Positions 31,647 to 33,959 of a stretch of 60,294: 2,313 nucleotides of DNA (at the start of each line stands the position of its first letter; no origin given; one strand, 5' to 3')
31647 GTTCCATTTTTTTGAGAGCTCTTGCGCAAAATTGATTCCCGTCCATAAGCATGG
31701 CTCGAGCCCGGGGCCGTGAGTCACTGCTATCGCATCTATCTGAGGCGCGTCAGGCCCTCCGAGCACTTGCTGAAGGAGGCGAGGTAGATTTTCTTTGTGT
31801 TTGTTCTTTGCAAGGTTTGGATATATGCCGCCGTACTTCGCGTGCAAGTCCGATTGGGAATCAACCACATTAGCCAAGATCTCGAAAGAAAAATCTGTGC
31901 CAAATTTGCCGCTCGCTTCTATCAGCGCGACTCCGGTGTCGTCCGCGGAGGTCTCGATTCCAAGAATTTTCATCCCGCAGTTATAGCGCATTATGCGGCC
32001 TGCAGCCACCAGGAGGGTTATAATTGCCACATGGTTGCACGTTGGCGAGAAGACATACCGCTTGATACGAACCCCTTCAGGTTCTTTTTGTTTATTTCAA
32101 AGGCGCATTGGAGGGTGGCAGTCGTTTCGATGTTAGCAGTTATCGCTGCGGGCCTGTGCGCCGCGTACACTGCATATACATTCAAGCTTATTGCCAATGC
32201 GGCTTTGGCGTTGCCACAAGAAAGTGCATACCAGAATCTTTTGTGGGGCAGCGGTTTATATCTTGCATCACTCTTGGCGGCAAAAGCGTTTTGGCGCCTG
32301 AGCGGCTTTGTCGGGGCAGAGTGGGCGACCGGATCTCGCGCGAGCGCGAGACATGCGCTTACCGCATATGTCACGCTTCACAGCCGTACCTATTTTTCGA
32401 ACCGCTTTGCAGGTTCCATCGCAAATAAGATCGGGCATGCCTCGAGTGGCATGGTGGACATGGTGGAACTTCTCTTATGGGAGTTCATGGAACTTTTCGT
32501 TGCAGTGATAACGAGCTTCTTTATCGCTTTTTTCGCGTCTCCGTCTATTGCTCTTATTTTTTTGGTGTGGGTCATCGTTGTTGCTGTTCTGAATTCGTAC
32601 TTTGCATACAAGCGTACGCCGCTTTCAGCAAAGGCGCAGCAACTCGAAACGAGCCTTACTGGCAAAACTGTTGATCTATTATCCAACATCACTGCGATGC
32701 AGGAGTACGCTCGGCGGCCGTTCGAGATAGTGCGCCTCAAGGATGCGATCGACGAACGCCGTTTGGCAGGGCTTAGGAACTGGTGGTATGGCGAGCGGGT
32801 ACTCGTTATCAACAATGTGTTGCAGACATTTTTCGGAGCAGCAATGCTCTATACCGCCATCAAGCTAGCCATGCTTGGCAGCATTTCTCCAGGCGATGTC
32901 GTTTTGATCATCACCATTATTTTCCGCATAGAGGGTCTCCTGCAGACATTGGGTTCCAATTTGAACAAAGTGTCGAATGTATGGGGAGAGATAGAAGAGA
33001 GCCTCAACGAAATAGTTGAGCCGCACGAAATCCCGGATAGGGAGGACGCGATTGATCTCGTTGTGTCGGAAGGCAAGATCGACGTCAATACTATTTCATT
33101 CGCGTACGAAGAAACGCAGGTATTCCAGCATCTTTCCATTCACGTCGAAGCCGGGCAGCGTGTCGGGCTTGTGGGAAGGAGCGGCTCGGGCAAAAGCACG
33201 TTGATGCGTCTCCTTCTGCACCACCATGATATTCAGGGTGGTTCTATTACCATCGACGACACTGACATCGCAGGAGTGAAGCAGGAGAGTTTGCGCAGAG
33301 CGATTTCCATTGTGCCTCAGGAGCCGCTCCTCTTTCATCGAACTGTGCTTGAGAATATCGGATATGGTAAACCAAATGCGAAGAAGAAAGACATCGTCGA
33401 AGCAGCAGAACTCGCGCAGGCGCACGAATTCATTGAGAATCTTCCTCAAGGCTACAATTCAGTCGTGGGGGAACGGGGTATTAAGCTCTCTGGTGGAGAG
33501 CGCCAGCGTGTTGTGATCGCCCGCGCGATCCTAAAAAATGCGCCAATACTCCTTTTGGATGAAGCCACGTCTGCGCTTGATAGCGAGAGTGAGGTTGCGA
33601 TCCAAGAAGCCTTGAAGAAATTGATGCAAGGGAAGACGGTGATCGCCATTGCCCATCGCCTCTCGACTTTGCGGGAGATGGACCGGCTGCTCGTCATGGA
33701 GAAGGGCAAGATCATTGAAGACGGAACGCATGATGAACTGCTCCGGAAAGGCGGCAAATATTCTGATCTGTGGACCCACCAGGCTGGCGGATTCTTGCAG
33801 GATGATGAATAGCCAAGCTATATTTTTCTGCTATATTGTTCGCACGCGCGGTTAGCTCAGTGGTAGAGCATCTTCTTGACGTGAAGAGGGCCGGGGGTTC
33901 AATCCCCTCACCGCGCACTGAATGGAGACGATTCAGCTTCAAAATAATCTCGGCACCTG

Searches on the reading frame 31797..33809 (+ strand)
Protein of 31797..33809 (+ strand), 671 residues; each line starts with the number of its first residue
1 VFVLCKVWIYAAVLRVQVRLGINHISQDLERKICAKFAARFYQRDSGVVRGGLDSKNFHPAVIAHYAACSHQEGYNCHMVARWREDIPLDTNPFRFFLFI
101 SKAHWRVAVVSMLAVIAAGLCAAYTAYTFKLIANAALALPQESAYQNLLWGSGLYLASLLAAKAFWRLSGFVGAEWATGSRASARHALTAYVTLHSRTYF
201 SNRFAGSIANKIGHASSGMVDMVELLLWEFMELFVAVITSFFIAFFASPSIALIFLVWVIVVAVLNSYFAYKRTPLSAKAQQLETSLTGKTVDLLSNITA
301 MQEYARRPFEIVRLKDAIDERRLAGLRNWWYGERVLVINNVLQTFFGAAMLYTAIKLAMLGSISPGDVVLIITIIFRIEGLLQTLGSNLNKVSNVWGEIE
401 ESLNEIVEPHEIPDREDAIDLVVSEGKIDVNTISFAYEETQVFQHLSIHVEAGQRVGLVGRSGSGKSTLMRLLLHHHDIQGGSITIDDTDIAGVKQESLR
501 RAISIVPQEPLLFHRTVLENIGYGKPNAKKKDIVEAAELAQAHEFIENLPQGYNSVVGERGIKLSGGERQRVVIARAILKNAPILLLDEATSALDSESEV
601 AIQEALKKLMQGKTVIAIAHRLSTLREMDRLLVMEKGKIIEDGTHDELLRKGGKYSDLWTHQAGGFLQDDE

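Call 11: search_protein_families(library=pfam, proteins=[window:31797-33809:+], max_evalue=0.001)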
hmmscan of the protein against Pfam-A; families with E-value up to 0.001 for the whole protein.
window:31797-33809:+ (671 aa): 4 families
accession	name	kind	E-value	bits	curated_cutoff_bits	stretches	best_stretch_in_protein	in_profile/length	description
PF00005.33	ABC_tran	-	1e-33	117.3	25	1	444-592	2-137/137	ABC transporter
PF00664.28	ABC_membrane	-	3.8e-13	50.2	28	1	110-375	3-267/274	ABC transporter transmembrane region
PF02463.25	SMC_N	-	2.4e-08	34.1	40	1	563-635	136-212/220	RecF/RecN/SMC N terminal domain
PF03193.22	RsgA_GTPase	-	0.00023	21.5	30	1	425-485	79-138/174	RsgA GTPase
